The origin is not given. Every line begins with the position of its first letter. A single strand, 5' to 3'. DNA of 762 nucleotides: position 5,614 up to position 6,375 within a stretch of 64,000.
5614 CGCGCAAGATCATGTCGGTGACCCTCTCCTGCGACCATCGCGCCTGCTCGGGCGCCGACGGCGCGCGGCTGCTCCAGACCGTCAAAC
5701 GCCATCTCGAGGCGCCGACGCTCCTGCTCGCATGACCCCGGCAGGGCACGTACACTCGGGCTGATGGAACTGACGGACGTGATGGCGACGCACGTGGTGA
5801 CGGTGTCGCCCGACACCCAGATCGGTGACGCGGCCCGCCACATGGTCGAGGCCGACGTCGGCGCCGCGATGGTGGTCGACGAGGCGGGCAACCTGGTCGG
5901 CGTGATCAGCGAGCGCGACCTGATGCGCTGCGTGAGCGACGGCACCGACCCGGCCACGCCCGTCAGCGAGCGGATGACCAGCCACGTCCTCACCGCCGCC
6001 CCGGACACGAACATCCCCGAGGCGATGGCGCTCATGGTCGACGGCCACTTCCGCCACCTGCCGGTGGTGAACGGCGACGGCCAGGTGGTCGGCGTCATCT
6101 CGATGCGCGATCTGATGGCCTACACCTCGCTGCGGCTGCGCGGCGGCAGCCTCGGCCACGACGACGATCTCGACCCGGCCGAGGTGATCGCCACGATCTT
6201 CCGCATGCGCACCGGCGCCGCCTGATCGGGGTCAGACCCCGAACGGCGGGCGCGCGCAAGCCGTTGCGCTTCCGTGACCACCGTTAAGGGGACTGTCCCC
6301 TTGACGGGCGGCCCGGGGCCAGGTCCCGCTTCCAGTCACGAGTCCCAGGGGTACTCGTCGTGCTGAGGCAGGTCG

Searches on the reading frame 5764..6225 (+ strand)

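Call 23: search_protein_families(library=pfam, proteins=[window:5764-6225:+], max_evalue=0.001)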
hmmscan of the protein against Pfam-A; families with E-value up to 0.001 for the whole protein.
window:5764-6225:+ (153 aa): 1 family
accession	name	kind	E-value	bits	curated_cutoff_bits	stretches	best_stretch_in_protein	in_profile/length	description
PF00571.33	CBS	-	3.1e-32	111.1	24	2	4-58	2-56/57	CBS domain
